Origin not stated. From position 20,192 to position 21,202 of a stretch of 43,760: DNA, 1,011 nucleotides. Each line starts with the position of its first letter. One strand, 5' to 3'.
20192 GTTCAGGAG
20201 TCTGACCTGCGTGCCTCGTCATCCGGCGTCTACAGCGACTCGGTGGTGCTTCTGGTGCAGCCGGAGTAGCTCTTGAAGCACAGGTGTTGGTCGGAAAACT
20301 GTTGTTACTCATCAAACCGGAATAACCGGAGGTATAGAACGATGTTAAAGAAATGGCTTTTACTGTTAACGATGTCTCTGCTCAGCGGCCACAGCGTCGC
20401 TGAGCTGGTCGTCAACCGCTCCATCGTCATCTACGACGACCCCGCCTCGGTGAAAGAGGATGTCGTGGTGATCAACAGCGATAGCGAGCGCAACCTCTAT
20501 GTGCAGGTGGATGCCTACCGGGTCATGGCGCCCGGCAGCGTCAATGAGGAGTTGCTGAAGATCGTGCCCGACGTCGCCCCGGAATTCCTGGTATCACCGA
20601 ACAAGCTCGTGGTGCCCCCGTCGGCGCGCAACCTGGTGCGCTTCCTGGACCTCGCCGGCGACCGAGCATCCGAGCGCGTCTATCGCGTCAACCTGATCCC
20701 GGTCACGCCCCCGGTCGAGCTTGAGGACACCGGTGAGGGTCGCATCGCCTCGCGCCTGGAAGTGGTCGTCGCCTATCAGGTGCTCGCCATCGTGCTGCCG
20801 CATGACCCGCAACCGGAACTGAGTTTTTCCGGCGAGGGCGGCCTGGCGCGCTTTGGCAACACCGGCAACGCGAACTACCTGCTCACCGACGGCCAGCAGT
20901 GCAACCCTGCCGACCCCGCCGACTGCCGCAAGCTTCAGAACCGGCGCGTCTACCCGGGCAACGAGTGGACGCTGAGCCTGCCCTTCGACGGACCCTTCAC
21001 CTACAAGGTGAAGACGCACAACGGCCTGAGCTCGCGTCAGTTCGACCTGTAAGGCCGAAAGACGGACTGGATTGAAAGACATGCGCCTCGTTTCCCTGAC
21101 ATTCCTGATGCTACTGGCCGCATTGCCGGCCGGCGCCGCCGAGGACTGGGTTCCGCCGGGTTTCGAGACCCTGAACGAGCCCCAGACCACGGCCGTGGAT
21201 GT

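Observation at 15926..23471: Sigma-54 / two-component-controlled, highly divergent chaperone-usher-like fibre locus (best candidate for an undescribed system)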

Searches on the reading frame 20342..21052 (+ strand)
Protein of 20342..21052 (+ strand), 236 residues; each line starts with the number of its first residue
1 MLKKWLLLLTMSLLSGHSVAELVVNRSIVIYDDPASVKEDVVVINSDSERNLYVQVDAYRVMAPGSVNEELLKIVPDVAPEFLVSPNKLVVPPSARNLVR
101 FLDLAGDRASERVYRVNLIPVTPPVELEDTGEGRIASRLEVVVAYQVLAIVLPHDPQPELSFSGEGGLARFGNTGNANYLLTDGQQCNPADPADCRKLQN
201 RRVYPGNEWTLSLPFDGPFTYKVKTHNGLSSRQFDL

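Call 3: search_protein_families(library=pfam, proteins=[window:20342-21052:+], max_evalue=1)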
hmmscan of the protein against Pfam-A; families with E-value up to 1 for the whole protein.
window:20342-21052:+ (236 aa): 0 families

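Call 4: search_protein_families(library=ncbifam, proteins=[window:20342-21052:+], max_evalue=1)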
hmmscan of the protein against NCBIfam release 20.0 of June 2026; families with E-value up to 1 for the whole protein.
window:20342-21052:+ (236 aa): 1 family
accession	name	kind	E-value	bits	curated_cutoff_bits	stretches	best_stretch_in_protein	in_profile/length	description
NF011836.1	PRK15308.1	equivalog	3e-10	40.1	500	1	13-206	17-200/236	fimbrial chaperone TcfA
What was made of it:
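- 20342..21052 (+): Periplasmic pilus chaperone of the alternative (CfaA/TcfA) type. NCBIfam TcfA 3e-10 (call 4).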

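Call 9: search_solved_structures(query=window:20342-21052:+, max_evalue=10)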
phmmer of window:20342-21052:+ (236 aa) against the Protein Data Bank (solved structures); distinct sequences matched with E-value up to 10: 8.
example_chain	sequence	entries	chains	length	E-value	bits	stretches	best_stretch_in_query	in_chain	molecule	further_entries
4ncd_A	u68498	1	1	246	1.2e-09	40.9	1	19-232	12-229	Gram-negative pili assembly chaperone, N-terminal domain protein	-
4y2o_A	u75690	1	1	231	3.3e-08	36.3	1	38-232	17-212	CfA/I fimbrial subunit A (Colonization factor antigen subunit A putative chaperone)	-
6k73_A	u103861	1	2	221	7.3e-08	35.1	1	38-232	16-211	Colonization factor antigen I chaperone CfaA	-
5dfk_A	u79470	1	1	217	0.014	17.9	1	58-206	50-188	Probable fimbrial chaperone EcpB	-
1l4i_A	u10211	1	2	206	0.05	16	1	81-226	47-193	SfaE PROTEIN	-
3f65_A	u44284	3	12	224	0.78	12.1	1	76-147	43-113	Chaperone protein faeE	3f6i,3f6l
6n2f_A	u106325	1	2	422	0.8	12.1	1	9-81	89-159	Diaminopimelate decarboxylase 2, chloroplastic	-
3gew_B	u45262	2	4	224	0.8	12.1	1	76-147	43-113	Chaperone protein faeE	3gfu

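Call 43: find_homologous_proteins(query=window:20342-21052:+, max_evalue=0.001)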
Query window:20342-21052:+ (236 aa): 100 proteins with E <= 0.001 among 652 candidates.
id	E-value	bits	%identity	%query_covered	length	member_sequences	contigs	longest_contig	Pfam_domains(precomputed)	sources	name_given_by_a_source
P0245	1.3e-152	524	100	100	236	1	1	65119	-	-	-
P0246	7.1e-131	452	87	100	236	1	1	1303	-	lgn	-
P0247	4.1e-128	443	86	100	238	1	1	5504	-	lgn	-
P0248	6.8e-106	371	70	100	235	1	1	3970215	-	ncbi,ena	-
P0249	3.7e-104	365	69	100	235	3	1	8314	-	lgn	-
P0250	7.1e-90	318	63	100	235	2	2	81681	-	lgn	-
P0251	2.4e-84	300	57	99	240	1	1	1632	-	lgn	-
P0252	3.3e-84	300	62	97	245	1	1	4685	-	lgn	-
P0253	6.1e-83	296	58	100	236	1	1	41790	-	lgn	-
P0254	6.8e-83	295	58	98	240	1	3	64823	-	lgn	-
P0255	6.7e-82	292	57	99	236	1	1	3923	-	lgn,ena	-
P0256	9.0e-82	292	56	99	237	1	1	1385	-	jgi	-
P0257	1.1e-80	288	59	94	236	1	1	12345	-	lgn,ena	-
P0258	2.2e-80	287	56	97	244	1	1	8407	-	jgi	jgi:P pilus assembly chaperone PapD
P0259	3.0e-79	284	56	97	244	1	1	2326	PF00345.27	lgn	-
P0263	4.2e-78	280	56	97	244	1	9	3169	PF00345.27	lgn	-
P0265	6.2e-77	276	57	97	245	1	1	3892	PF00345.27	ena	-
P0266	7.1e-77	276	57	97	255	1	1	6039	PF00345.27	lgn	-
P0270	3.2e-75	270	56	97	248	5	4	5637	PF00345.27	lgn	-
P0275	2.6e-74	267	54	96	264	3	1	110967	PF00345.27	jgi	jgi:P pilus assembly chaperone PapD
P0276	3.5e-74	267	55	97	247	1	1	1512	PF00345.27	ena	-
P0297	1.4e-66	242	50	98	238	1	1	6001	PF00345.27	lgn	-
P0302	1.5e-64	235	46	97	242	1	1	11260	PF00345.27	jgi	-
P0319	2.4e-54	202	44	93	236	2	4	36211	PF00345.27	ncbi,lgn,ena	-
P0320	8.1e-54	200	45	98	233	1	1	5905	PF00345.27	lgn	-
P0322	1.1e-50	190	42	99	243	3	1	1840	PF00345.27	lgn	-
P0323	2.2e-49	186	40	99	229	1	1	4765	PF00345.27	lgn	-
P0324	5.1e-49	185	40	91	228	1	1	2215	PF00345.27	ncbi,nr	ncbi:MAG: fimbria/pilus periplasmic chaperone [Pseudomonadales bacterium]|nr:fimbria/pilus periplasm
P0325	9.0e-48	181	41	97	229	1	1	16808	PF00345.27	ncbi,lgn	ncbi:MAG: fimbria/pilus periplasmic chaperone [Pseudomonadales bacterium]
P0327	1.6e-46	176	39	97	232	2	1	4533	PF00345.27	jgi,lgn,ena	-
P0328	2.0e-46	176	40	91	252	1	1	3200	PF00345.27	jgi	jgi:P pilus assembly chaperone PapD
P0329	2.6e-44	169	39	99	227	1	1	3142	PF00345.27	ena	-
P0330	9.5e-44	167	38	99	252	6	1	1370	PF00345.27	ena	-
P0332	5.6e-43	165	38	94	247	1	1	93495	PF00345.27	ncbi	-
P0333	2.1e-38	150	40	94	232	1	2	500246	PF00345.27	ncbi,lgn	ncbi:MAG: molecular chaperone [Pseudomonadota bacterium]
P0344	1.8e-26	111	33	98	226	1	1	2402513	-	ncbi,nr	ncbi:MAG: hypothetical protein R8G33_03845 [Gammaproteobacteria bacterium]|nr:hypothetical protein [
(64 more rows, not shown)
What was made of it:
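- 20342..21052 (+): Some homologues carry PF00345 (call 43).
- On Chaperone-usher pathway (general): Some homologues carry PF00345 and are named PapD-type chaperone (call 43).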

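Call 44: find_encoding_contigs(protein=P0333, flank=8000, max_places=2)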
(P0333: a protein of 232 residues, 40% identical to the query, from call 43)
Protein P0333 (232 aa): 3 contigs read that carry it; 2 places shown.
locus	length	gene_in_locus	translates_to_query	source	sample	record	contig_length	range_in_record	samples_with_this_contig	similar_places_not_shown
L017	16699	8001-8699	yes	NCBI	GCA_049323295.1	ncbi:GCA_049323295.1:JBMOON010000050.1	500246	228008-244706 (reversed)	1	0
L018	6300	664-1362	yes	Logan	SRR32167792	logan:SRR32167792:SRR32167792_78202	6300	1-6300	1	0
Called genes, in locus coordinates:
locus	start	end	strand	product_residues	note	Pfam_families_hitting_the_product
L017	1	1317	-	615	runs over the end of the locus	PF00009:GTP_EFTU, PF03144:GTP_EFTU_D2, PF22042:EF-G_D2, PF00679:EFG_C, PF21018:BipA_C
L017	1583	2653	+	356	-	PF02568:ThiI (weak), PF03054:tRNA_Me_trans, PF18297:NFACT-R_2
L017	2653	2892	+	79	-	PF01206:TusA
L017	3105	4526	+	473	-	PF03951:Gln-synt_N, PF00120:Gln-synt_C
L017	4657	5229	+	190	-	PF13511:DUF4124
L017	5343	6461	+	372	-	PF00989:PAS, PF08448:PAS_4 (weak), PF00512:HisKA, PF02518:HATPase_c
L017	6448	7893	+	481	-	PF00072:Response_reg, PF00158:Sigma54_activat, PF14532:Sigma54_activ_2, PF07728:AAA_5 (weak), PF25601:AAA_lid_14, PF02954:HTH_8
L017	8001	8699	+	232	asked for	PF00345:PapD_N (weak)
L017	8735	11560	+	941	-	PF16967:TcfC, PF15976:CooC_C (weak)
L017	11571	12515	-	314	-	-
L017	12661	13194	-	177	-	-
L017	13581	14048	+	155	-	PF00588:SpoU_methylase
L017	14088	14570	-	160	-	PF02556:SecB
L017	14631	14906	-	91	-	PF00462:Glutaredoxin, PF13409:GST_N_2 (faint)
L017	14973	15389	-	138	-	PF00581:Rhodanese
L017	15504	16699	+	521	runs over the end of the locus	PF01676:Metalloenzyme, PF06415:iPGM_N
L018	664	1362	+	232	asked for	PF00345:PapD_N (weak)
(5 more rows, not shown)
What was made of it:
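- In one distant locus (L017) the adjacent EBP is probably the housekeeping glnA-ntrBC (call 44). In L017 the neighbouring EBP follows glnA and a PAS kinase, i.e. probably ntrBC (call 44).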

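Call 45: find_encoding_contigs(protein=P0344, flank=8000, max_places=2)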
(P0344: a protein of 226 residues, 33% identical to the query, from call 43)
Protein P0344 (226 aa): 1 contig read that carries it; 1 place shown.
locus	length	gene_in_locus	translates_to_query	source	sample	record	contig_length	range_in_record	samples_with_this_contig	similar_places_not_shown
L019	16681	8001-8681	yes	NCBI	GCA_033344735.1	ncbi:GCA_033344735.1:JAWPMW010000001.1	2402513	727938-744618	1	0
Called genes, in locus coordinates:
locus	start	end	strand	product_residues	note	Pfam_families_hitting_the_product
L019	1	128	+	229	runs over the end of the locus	PF00535:Glycos_transf_2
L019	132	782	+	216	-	PF01983:CofC, PF09837:DUF2064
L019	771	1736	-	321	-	PF01207:Dus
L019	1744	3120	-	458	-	PF21337:Peptidase_M17_N_1, PF00883:Peptidase_M17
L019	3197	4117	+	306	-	PF00005:ABC_tran, PF13304:AAA_21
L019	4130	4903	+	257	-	PF01061:ABC2_membrane, PF12698:ABC2_membrane_3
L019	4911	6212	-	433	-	PF01637:ATPase_2 (faint), PF13191:AAA_16 (weak), PF13401:AAA_22, PF16697:Yop-YscD_cpl (weak), PF00498:FHA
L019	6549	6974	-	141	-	PF01475:FUR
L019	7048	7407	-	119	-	PF06411:HdeA (weak)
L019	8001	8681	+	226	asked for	-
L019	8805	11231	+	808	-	PF16967:TcfC, PF15976:CooC_C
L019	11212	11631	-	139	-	-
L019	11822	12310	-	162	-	-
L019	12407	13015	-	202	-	-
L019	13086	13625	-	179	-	-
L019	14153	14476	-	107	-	-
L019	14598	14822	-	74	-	-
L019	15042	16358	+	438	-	PF00990:GGDEF, PF00563:EAL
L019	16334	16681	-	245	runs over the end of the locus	PF03649:UPF0014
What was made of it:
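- L019 has no EBP nearby (call 45).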

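Call 55: search_solved_structures(query=window:20342-21052:+, max_evalue=0.1, show_alignments=4)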
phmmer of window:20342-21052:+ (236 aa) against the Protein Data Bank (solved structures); distinct sequences matched with E-value up to 0.1: 5.
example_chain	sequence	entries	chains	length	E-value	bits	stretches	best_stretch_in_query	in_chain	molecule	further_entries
4ncd_A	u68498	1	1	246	1.2e-09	40.9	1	19-232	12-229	Gram-negative pili assembly chaperone, N-terminal domain protein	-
4y2o_A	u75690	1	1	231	3.3e-08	36.3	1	38-232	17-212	CfA/I fimbrial subunit A (Colonization factor antigen subunit A putative chaperone)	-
6k73_A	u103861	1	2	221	7.3e-08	35.1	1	38-232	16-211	Colonization factor antigen I chaperone CfaA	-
5dfk_A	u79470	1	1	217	0.014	17.9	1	58-206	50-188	Probable fimbrial chaperone EcpB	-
1l4i_A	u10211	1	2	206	0.05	16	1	81-226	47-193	SfaE PROTEIN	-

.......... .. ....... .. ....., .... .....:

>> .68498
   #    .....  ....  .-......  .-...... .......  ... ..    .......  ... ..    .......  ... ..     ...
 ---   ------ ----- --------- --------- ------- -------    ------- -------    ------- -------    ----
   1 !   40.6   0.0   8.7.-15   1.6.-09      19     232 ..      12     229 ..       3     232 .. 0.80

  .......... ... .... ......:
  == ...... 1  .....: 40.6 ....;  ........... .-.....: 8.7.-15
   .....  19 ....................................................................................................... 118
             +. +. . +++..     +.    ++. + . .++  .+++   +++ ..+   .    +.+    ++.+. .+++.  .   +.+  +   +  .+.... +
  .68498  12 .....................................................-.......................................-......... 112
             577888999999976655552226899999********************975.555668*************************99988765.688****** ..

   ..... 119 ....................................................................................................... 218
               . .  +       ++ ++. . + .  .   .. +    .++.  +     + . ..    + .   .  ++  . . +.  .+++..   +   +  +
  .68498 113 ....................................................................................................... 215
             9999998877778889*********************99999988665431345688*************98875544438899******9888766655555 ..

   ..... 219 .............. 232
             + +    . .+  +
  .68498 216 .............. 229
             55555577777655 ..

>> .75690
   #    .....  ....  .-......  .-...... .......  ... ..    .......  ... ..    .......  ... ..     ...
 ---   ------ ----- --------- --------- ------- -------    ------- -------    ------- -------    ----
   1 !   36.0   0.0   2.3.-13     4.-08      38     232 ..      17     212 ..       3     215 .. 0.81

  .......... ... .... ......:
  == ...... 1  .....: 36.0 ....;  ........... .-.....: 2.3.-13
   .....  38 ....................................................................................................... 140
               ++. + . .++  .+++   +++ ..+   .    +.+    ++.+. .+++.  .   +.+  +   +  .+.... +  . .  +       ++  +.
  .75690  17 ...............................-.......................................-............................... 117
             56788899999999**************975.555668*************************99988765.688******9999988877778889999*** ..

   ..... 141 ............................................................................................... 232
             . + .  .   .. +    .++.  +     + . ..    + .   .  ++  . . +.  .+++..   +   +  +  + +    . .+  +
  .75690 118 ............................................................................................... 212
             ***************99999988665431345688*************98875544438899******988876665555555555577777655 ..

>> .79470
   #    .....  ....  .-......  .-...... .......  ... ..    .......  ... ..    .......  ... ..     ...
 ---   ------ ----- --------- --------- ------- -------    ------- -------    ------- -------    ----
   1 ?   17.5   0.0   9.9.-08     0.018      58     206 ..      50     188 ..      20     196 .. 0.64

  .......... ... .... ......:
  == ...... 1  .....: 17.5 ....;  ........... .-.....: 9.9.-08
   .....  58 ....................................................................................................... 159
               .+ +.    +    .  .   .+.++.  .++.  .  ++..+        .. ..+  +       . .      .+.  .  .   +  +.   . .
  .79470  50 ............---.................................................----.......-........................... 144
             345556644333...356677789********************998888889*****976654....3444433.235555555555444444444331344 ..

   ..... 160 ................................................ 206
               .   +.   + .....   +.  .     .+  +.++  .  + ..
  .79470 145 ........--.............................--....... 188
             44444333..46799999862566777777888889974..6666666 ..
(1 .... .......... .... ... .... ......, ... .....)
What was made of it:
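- On Non-classical (archaic + alternative) chaperones: They align with CfaA VTPQK and EEVYRV (call 55).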

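Call 63: search_protein_families(library=pfam, proteins=[L019:13086-13625:-, L019:12407-13015:-, L019:11822-12310:-, L017:12661-13194:-], max_evalue=0.1)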
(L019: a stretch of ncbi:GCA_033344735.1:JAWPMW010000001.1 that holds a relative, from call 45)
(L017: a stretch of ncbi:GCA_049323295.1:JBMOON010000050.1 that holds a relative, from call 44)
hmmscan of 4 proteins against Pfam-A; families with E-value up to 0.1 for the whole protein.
L019:13086-13625:- (179 aa): 0 families

L019:12407-13015:- (202 aa): 0 families

L019:11822-12310:- (162 aa): 0 families

L017:12661-13194:- (177 aa): 0 families

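Call 68: search_solved_structures(query=A4, max_evalue=10)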
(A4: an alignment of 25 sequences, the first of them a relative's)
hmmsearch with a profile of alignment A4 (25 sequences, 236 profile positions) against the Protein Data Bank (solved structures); distinct sequences matched with E-value up to 10: 8.
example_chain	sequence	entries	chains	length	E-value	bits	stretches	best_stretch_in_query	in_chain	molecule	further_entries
4ncd_A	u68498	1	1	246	4.4e-20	74.9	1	17-229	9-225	Gram-negative pili assembly chaperone, N-terminal domain protein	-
4y2o_A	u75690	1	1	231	4.9e-19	71.5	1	40-229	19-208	CfA/I fimbrial subunit A (Colonization factor antigen subunit A putative chaperone)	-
6k73_A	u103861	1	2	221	5.4e-19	71.3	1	40-229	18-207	Colonization factor antigen I chaperone CfaA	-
5dfk_A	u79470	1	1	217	0.00027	23.2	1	74-197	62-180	Probable fimbrial chaperone EcpB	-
3f65_A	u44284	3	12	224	0.0043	19.3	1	73-129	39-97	Chaperone protein faeE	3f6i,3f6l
3gew_B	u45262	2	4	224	0.0047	19.1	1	74-129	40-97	Chaperone protein faeE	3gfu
1l4i_A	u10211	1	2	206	0.19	13.9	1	74-174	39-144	SfaE PROTEIN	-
6l4m_A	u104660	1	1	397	0.99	11.5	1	41-71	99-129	Vicilin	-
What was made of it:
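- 20342..21052 (+): Hits to PDB chains of CfaA (4ncd_A, 4y2o_A, 6k73_A) at 1e-9 to 7e-8 (calls 9, 55); family profile 4e-20, with no CsuC hit (call 68).
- On Chaperone-usher pathway (general): PDB chains of CfaA (4ncd_A, 4y2o_A, 6k73_A) hit at 1e-9 to 7e-8 over residues 19-232 (call 55); family profile 4e-20 (call 68).
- On Archaic / sigma fimbriae (Csu, CupE): CsuC is absent from the PDB hits of the chaperone profile at E<=10 (call 68).
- Closest known: Archaic. Different: The chaperone is not CsuC-like by sequence (call 68).
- The chaperone profile hits CfaA at 4e-20 and EcpB at 3e-4, but CsuC not even at E<=10 (call 68).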
